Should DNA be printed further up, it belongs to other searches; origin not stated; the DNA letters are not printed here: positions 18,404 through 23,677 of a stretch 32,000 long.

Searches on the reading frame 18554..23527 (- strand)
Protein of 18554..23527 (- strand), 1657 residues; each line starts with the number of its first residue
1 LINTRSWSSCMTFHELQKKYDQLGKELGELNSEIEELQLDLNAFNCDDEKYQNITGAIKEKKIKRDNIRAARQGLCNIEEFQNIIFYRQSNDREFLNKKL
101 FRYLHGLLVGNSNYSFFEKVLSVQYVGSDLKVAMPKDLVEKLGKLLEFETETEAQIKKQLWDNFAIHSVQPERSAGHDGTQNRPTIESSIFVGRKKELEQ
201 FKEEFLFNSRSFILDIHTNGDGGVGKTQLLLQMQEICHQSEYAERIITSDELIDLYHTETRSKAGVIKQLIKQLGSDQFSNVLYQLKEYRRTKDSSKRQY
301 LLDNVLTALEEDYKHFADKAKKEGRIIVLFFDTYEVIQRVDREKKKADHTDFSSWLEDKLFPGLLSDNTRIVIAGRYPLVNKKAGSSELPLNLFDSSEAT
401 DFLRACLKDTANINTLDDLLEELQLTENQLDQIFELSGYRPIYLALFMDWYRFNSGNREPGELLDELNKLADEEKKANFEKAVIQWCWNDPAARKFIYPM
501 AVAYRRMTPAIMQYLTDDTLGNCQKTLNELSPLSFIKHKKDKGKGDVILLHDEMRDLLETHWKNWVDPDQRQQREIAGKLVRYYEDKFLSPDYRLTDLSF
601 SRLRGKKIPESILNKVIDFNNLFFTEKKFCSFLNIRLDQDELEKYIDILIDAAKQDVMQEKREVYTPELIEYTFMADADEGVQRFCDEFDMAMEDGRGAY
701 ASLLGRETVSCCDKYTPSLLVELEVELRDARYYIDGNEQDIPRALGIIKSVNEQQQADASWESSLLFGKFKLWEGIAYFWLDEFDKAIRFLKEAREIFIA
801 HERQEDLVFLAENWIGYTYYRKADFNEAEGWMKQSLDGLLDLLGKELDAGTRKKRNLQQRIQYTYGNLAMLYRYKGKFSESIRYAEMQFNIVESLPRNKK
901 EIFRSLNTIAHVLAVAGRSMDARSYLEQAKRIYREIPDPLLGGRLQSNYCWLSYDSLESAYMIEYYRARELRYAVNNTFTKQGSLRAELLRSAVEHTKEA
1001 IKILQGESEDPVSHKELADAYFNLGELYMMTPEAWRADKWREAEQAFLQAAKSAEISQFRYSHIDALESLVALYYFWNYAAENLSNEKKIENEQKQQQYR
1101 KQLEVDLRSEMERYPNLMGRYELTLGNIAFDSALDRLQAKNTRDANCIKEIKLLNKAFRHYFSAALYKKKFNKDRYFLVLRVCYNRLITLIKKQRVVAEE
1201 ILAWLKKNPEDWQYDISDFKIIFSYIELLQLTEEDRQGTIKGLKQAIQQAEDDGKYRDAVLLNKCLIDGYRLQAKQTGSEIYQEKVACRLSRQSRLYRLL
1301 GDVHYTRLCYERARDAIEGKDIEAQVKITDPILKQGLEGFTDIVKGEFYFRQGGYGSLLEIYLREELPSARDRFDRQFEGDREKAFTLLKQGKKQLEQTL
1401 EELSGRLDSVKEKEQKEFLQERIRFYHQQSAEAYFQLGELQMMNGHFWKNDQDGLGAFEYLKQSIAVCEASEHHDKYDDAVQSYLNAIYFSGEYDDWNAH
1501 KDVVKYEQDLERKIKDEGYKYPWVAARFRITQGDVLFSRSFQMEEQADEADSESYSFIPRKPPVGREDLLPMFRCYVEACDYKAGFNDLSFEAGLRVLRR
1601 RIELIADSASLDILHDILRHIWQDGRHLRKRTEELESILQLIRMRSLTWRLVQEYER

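Call 10: search_protein_families(library=pfam, proteins=[window:18554-23527:-], max_evalue=0.01)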
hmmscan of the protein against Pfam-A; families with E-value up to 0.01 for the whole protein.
window:18554-23527:- (1657 aa): 8 families
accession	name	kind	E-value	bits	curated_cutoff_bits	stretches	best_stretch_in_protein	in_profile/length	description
PF13424.12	TPR_12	-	3.5e-10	40.4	30.1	2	864-935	5-77/77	Tetratricopeptide repeat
PF13374.12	TPR_10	-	1.2e-07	31.9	27.5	0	864-886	4-26/42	Tetratricopeptide repeat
PF13431.12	TPR_17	-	0.0007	20.1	24.4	0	1428-1447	10-29/34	Tetratricopeptide repeat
PF07719.23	TPR_2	-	0.001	19.4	27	0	773-797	6-30/34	Tetratricopeptide repeat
PF13191.12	AAA_16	-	0.0013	19.7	32.6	1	191-335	2-142/167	AAA ATPase domain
PF00515.34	TPR_1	-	0.0031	17.7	27.8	0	775-797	8-30/34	Tetratricopeptide repeat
PF13176.12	TPR_7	-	0.0035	17.8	27.9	0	864-888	1-25/36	Tetratricopeptide repeat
PF13414.12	TPR_11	-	0.0085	16.2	26.8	0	1017-1029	27-39/42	TPR repeat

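Call 11: search_protein_families(library=padloc, proteins=[window:18554-23527:-], max_evalue=0.01)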
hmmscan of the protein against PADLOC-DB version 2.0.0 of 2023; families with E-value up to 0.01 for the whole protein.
window:18554-23527:- (1657 aa): 0 families
